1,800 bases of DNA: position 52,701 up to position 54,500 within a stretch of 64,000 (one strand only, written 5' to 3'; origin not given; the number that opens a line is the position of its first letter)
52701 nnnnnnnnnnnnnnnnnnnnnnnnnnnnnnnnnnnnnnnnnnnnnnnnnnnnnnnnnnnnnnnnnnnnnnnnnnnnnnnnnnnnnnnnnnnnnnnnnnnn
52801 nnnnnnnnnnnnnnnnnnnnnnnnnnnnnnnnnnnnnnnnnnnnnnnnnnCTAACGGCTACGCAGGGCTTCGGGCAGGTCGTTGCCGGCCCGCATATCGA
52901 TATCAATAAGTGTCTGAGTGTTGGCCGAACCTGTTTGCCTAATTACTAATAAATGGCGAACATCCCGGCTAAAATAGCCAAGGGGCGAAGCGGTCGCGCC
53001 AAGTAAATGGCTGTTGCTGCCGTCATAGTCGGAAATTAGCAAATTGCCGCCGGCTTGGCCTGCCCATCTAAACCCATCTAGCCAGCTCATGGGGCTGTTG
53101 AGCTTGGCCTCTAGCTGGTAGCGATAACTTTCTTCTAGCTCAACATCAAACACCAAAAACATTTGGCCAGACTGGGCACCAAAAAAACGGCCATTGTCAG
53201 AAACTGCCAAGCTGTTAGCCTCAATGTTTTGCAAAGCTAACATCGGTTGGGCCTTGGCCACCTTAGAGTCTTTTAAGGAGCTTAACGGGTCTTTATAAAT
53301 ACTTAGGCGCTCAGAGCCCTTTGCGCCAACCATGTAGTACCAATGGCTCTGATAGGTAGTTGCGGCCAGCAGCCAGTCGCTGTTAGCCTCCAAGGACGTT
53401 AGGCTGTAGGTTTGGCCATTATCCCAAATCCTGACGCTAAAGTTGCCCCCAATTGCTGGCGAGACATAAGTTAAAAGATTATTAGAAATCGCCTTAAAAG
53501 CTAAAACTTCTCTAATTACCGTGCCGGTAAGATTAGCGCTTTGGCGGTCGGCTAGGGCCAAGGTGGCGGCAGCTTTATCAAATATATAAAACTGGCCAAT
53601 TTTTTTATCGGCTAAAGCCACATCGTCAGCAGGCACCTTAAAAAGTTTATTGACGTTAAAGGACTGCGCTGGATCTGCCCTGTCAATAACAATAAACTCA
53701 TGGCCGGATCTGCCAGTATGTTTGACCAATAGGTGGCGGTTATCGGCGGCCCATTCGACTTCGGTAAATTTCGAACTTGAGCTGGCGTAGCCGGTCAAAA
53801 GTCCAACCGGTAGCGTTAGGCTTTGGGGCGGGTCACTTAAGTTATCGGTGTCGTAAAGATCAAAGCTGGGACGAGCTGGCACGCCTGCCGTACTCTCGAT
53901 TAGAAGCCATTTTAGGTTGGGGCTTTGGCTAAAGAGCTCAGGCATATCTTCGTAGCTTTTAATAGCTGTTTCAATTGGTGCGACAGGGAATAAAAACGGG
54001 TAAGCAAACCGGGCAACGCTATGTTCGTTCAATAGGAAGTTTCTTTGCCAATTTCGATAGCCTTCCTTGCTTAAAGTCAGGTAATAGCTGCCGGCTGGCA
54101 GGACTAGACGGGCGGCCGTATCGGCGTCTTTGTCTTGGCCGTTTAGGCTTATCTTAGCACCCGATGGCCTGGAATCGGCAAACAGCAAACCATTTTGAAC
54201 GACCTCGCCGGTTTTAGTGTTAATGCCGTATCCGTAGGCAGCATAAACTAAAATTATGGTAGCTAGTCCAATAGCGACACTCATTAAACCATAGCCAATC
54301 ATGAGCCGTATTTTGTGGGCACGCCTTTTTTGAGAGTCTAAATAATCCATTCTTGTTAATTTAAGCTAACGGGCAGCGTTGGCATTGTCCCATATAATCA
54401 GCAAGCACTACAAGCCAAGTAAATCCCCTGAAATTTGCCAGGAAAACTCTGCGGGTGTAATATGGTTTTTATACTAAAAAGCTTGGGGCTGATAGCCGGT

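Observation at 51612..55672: Sortase with long cytoplasmic N-terminal domain, flanked by a PEGA/beta-rich surface protein and a basic bitopic membrane protein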

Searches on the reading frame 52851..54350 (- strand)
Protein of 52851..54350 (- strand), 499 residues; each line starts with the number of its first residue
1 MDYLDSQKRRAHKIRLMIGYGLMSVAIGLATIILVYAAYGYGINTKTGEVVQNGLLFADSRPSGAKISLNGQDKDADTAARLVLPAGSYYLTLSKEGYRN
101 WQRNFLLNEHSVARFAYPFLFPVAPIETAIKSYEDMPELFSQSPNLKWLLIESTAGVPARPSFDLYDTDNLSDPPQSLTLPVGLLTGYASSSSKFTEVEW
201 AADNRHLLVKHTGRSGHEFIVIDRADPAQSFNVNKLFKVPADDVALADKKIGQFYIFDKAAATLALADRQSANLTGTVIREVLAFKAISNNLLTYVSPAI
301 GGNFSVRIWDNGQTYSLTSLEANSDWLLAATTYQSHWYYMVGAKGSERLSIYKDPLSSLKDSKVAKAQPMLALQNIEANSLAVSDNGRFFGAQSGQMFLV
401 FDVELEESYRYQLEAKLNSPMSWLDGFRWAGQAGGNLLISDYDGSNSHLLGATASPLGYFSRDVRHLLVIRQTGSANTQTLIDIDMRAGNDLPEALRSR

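Call 3: search_protein_families(library=pfam, proteins=[window:52851-54350:-], max_evalue=0.1)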
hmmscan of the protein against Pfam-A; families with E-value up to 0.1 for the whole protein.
window:52851-54350:- (499 aa): 1 family
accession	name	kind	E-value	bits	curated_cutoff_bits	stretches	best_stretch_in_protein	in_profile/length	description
PF08308.17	PEGA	-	2.5e-09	37.4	20.8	1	56-114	4-62/71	PEGA domain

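Call 4: search_protein_families(library=ncbifam, proteins=[window:52851-54350:-], max_evalue=0.1)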
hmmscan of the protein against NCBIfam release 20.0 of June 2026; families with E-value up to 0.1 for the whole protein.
window:52851-54350:- (499 aa): 0 families

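Call 13: find_homologous_proteins(query=window:52851-54350:-)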
Query window:52851-54350:- (499 aa): 248 proteins with E <= 0.001 among 8000 candidates; the best 120 are listed.
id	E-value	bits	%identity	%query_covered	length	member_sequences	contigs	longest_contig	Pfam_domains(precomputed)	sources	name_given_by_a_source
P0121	0.0e+0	1117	100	100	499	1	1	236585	PF08308.18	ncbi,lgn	ncbi:MAG: PEGA domain-containing protein [Candidatus Saccharimonadales bacterium]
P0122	1.8e-157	543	51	99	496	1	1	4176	PF08308.18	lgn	-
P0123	1.5e-154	533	49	99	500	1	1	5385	PF08308.18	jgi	jgi:hypothetical protein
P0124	2.3e-154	533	50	99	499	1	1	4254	PF08308.18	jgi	jgi:hypothetical protein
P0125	3.6e-154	532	49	99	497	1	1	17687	PF08308.18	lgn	-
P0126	1.1e-153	530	49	99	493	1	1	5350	PF08308.18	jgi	jgi:hypothetical protein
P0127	3.8e-153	529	49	99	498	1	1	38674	PF08308.18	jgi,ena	-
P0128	6.3e-153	528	48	99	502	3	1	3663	PF08308.18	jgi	jgi:hypothetical protein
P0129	1.0e-151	524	48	99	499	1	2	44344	PF08308.18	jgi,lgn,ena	-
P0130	2.0e-151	523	47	99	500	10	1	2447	PF08308.18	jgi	jgi:hypothetical protein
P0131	3.1e-150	519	49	99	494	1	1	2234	PF08308.18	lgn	-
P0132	3.6e-150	519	48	99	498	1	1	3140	PF08308.18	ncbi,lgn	ncbi:MAG: PEGA domain-containing protein [Candidatus Saccharimonadales bacterium]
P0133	9.2e-150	517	49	99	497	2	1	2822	PF08308.18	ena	-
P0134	1.0e-149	517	49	99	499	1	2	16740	PF08308.18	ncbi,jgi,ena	-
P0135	1.1e-149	517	48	99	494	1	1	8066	PF08308.18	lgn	-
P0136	1.1e-149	517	49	99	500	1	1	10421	PF08308.18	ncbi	-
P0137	1.7e-149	517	48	99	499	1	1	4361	PF08308.18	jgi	jgi:hypothetical protein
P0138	1.7e-149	517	46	99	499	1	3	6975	PF08308.18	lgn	-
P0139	2.5e-149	516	48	99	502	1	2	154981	PF08308.18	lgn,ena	-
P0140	3.8e-149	515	48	99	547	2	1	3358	PF08308.18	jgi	jgi:hypothetical protein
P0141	4.7e-149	515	49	99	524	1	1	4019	PF08308.18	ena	-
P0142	9.6e-149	514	49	99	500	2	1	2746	PF08308.18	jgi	jgi:hypothetical protein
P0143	2.6e-148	513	48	99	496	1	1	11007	PF08308.18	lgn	-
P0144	5.6e-148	512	47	99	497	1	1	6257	PF08308.18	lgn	-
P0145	6.4e-148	511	48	100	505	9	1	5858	PF08308.18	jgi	jgi:hypothetical protein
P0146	8.9e-148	511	46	99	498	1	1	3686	PF08308.18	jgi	jgi:hypothetical protein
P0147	1.2e-147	511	47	99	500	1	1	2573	PF08308.18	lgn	-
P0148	1.8e-147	510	47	99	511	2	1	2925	PF08308.18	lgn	-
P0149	2.1e-147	510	48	99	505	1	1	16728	PF08308.18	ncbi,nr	ncbi:MAG TPA: PEGA domain-containing protein [Candidatus Saccharimonadales bacterium]|nr:PEGA domain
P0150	3.2e-147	509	48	99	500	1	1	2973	PF08308.18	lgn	-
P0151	3.4e-147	509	48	99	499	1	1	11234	PF08308.18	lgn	-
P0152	6.4e-147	508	46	100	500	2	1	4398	PF08308.18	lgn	-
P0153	7.2e-147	508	47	99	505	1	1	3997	PF08308.18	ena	-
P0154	7.4e-147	508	47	99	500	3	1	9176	PF08308.18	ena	-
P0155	8.1e-147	508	47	99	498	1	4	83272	PF08308.18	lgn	-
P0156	8.1e-147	508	46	100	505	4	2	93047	PF08308.18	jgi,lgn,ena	-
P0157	1.4e-146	507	47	99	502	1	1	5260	PF08308.18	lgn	-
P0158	2.9e-146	506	46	99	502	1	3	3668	PF08308.18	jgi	jgi:hypothetical protein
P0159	3.3e-146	506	47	99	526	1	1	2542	PF08308.18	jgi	jgi:hypothetical protein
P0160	3.8e-146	506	48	99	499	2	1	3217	PF08308.18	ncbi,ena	-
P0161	4.5e-146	505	48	99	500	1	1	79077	PF08308.18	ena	-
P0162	4.5e-146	505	47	99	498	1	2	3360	PF08308.18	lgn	-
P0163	4.6e-146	505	47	99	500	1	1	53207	PF08308.18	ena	-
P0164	5.8e-146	505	47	99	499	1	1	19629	PF08308.18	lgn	-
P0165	1.1e-145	504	46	99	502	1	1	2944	PF08308.18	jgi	jgi:hypothetical protein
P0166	2.0e-145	503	47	99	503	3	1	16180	PF08308.18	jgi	jgi:hypothetical protein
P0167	2.1e-145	503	46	99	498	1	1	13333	PF08308.18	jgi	jgi:hypothetical protein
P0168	3.3e-145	502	47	99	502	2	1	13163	PF08308.18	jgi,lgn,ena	-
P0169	3.6e-145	502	48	99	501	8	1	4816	PF08308.18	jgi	-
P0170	4.1e-145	502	47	100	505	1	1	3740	PF08308.18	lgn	-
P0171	6.5e-145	501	47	99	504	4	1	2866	PF08308.18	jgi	jgi:hypothetical protein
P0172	8.9e-145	501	48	99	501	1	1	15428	PF08308.18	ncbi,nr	ncbi:PEGA domain-containing protein [Candidatus Saccharibacteria bacterium]|nr:PEGA domain-containin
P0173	1.1e-144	501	48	99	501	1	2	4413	PF08308.18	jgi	-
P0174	1.2e-144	501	47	99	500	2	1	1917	PF08308.18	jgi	-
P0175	1.4e-144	500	48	99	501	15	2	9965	PF08308.18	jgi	jgi:hypothetical protein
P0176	1.6e-144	500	47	99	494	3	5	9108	PF08308.18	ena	-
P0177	1.9e-144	500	46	99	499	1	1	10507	PF08308.18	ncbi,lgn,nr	ncbi:MAG TPA: PEGA domain-containing protein [Candidatus Saccharimonadales bacterium]|nr:PEGA domain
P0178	2.0e-144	500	47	99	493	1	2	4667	PF08308.18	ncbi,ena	-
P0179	3.1e-144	499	47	99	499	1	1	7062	PF08308.18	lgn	-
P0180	3.5e-144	499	48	100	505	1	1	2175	PF08308.18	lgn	-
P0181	6.4e-144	498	47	99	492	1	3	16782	PF08308.18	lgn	-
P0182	6.5e-144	498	47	99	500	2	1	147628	PF08308.18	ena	-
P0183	1.4e-143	497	47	99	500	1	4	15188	PF08308.18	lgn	-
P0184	1.4e-143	497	46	99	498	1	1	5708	PF08308.18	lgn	-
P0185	1.5e-143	497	47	99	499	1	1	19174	PF08308.18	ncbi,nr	ncbi:MAG TPA: PEGA domain-containing protein [Candidatus Saccharimonadales bacterium]|nr:PEGA domain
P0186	1.7e-143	497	47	99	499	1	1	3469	PF08308.18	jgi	jgi:hypothetical protein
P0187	4.2e-143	495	47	99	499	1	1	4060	PF08308.18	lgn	-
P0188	6.9e-143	495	48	99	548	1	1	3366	PF08308.18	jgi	jgi:hypothetical protein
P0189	9.0e-143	494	46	99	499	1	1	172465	PF08308.18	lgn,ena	-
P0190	9.5e-143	494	46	99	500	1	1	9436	PF08308.18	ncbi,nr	ncbi:MAG TPA: PEGA domain-containing protein [Candidatus Saccharimonadales bacterium]|nr:PEGA domain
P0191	1.1e-142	494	46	99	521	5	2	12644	PF08308.18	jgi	jgi:hypothetical protein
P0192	2.2e-142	493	46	99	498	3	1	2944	PF08308.18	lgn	-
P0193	3.6e-142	492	46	99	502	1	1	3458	PF08308.18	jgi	-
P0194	4.2e-142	492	48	96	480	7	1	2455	PF08308.18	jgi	jgi:hypothetical protein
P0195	4.6e-142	492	47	99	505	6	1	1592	PF08308.18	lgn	-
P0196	8.2e-142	491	46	99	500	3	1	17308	PF08308.18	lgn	-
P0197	9.2e-142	491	46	99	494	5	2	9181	PF08308.18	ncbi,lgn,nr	ncbi:PEGA domain-containing protein [Candidatus Saccharibacteria bacterium]|nr:PEGA domain-containin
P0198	1.4e-141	490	46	99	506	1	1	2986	PF08308.18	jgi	jgi:hypothetical protein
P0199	1.4e-141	490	48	99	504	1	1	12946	PF08308.18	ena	-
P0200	2.2e-141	490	47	99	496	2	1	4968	PF08308.18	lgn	-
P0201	2.2e-141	490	47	99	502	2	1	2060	PF08308.18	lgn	-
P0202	3.7e-141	489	47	99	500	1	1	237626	PF08308.18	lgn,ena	-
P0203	3.9e-141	489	45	99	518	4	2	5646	PF08308.18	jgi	jgi:hypothetical protein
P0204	4.0e-141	489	47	99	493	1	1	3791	PF08308.18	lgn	-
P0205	4.2e-141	489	47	99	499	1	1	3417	PF08308.18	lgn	-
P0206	1.2e-140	487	47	99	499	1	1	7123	PF08308.18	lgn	-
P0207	1.8e-140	487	46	99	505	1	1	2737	PF08308.18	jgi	-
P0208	1.8e-140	487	46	99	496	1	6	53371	PF08308.18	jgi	jgi:hypothetical protein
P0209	3.1e-140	486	46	99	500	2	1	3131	PF08308.18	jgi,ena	-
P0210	4.3e-140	486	45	99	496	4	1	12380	PF08308.18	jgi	jgi:hypothetical protein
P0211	4.6e-140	485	45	99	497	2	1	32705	PF08308.18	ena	-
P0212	6.5e-140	485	45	99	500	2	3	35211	PF08308.18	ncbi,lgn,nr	ncbi:MAG TPA: PEGA domain-containing protein [Candidatus Babeliales bacterium]|nr:PEGA domain-contai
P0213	6.8e-140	485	46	99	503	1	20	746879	PF08308.18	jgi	jgi:hypothetical protein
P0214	7.2e-140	485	47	99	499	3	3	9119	PF08308.18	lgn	-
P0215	1.2e-139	484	46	99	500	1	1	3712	PF08308.18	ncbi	-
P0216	1.3e-139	484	45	99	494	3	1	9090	PF08308.18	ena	-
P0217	1.7e-139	484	45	99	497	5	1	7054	PF08308.18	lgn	-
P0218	2.4e-139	483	46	99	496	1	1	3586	PF08308.18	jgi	jgi:hypothetical protein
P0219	3.2e-139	483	46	99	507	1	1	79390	PF08308.18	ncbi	-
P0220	3.5e-139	483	46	99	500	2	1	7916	PF08308.18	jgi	jgi:hypothetical protein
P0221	3.9e-139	482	47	99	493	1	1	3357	PF08308.18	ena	-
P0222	4.2e-139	482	45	99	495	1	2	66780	PF08308.18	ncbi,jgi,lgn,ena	-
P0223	4.4e-139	482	45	100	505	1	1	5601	PF08308.18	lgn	-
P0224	6.2e-139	482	46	99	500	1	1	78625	PF08308.18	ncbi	-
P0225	6.9e-139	482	46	100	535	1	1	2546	PF08308.18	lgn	-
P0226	7.8e-139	481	44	99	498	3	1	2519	PF08308.18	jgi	jgi:hypothetical protein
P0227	8.7e-139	481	46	99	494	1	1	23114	PF08308.18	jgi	jgi:hypothetical protein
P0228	1.3e-138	481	46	99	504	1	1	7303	PF08308.18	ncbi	ncbi:MAG: PEGA domain-containing protein [Candidatus Saccharimonadales bacterium]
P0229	1.6e-138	480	43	99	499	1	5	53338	PF08308.18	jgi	jgi:hypothetical protein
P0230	2.7e-138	480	46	99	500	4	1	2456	PF08308.18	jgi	jgi:hypothetical protein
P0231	2.9e-138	480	44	99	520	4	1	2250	PF08308.18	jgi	jgi:hypothetical protein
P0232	3.3e-138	479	45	99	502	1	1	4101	PF08308.18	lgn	-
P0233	5.1e-138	479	46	99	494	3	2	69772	PF08308.18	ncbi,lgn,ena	-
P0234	1.6e-137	477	47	96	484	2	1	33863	PF08308.18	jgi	jgi:hypothetical protein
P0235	1.6e-137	477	44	99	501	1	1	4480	PF08308.18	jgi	jgi:hypothetical protein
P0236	1.7e-137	477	43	99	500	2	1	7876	PF08308.18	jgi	jgi:hypothetical protein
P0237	2.4e-137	477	45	99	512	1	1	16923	PF08308.18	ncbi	-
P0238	2.4e-137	477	45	99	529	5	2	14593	PF08308.18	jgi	jgi:WD40 repeat protein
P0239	2.6e-137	476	46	99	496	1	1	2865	PF08308.18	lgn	-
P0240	2.8e-137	476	45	99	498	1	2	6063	PF08308.18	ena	-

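Call 24: search_protein_families(library=pfam, alignment_id=A2, max_evalue=0.01)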
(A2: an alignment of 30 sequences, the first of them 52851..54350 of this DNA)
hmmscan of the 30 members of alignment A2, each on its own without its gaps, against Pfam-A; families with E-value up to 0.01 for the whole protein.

A. member 1, window:52851-54350:- (499 aa): 1 family
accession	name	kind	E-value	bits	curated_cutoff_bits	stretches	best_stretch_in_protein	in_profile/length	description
PF08308.17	PEGA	-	2.5e-09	37.4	20.8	1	56-114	4-62/71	PEGA domain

B. families by the number of members that match (of 30 scanned): 2 families
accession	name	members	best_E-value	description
PF08308.17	PEGA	30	3e-13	PEGA domain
PF13620.12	CarboxypepD_reg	2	0.0037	Carboxypeptidase regulatory-like domain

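Call 27: search_solved_structures(query=A2, max_evalue=1)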
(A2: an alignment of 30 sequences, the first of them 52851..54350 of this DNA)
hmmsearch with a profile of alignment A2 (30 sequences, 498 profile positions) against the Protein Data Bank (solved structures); distinct sequences matched with E-value up to 1: 0.

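Call 33: predict_structure(alignment_id=A2)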
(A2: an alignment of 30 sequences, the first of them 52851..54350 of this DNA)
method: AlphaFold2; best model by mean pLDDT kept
length: 499 residues; sequences in the alignment: 30
mean_pLDDT: 88.2   pTM: 0.81
mean pLDDT of the five models: 88.2, 87.2, 86.5, 85.9, 84.6
residues with pLDDT >= 90: 306; 70-90: 156; 50-70: 35; < 50: 2
segments of 3 or more residues with pLDDT < 50: none
pLDDT, mean of each block of 10 residues (from residue 1): 60 81 80 64 64 81 93 88 89 96 90 85 93 90 94 75 93 92 85 90 96 91 96 94 94 94 94 88 91 91 90 92 84 93 88 94 87 83 92 93 91 92 91 93 92 88 93 81 94 83
secondary structure, 60 per line:
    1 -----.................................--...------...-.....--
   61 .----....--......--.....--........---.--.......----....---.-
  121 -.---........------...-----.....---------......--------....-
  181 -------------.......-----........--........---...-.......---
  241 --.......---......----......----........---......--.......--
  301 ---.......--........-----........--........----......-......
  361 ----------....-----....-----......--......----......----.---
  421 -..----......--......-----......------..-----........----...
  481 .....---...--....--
elements in order: H6-38 E41-43 E50-52 E54-58 E66-69 E72-77 E80-84 E87-94 E101-107 E112-115 E126-133 E140-142 E148-152 E162-167 E176-179 E194-200 E206-213 E216-223 H233-237 E243-246 E253-258 E263-268 E273-280 E284-289 E292-298 E304-310 E313-320 E326-333 E336-343 E348-353 H355-360 E371-374 E380-383 E389-394 E397-402 E407-412 E428-433 E436-441 E447-452 E466-473 E478-485 H494-497

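Call 37: fold_search(model_id=the predicted structure, library=pdb)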
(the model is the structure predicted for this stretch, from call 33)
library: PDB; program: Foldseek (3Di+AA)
matches with E <= 10: 1522; with E <= 0.001: 977
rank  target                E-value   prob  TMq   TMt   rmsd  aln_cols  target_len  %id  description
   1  3bws_A                9.8e-11  1.00  0.39  0.45  14.9       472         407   12  Crystal structure of the leptospiral antigen Lp49 (released 2008-10-07)
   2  9n74_LQ               6.4e-10  1.00  0.30  0.20  20.2       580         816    9  SSU processome maturation and disassembly, State H (released 2025-10-29)
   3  9axv_Am               1.1e-09  1.00  0.36  0.52   8.9       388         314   14  Translating S. pombe ribosome (released 2024-10-16)
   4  5a31_R                1.7e-09  1.00  0.34  0.41  11.2       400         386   12  Structure of the human APC-Cdh1-Hsl1-UbcH10 complex. (released 2015-11-18)
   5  4aez_A                1.7e-09  1.00  0.32  0.45   8.4       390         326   12  Crystal Structure of Mitotic Checkpoint Complex (released 2012-03-21)
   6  9e2g_2B               1.9e-09  1.00  0.16  0.14  21.9       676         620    9  Cryo-EM structure of 48 nm repeat of microtubule doublet from T. brucei flagellum (released 2025-03-12)
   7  5yzv_B                3.0e-09  1.00  0.36  0.57   7.0       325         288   16  Biophysical and structural characterization of the thermostable WD40 domain of a prokaryotic protein, Thermomonospora  (released 2018-10-03)
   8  8hmc_A                3.0e-09  1.00  0.19  0.15  30.8       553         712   11  base module state 1 of Tetrahymena IFT-A (released 2023-06-14)
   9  6g6n_B                3.1e-09  1.00  0.44  0.63   5.9       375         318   13  Crystal structure of the computationally designed Tako8 protein in C2 (released 2018-11-28)
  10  6g6n_A                3.6e-09  1.00  0.42  0.61   6.2       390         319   12  Crystal structure of the computationally designed Tako8 protein in C2 (released 2018-11-28)
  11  9n6v_LQ               3.8e-09  1.00  0.30  0.19  19.6       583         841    9  SSU processome maturation and disassembly, State A (released 2025-11-05)
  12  9g33_UL               4.6e-09  1.00  0.31  0.20  21.2       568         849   10  Stalled 90S - Utp23-Krr1-deltaC3 (released 2025-06-18)
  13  9e78_0L               4.6e-09  1.00  0.27  0.23  25.9       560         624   10  48-nm repeat of the Leishmania tarentolae doublet microtubule (released 2025-03-12)
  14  9n6z_LO               4.8e-09  1.00  0.26  0.17  24.2       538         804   12  SSU processome maturation and disassembly, State D (released 2025-11-05)
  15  3c5m_A                5.3e-09  1.00  0.35  0.44   9.8       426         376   10  Crystal structure of oligogalacturonate lyase (VPA0088) from Vibrio parahaemolyticus. Northeast Structural Genomics Co (released 2008-02-26)
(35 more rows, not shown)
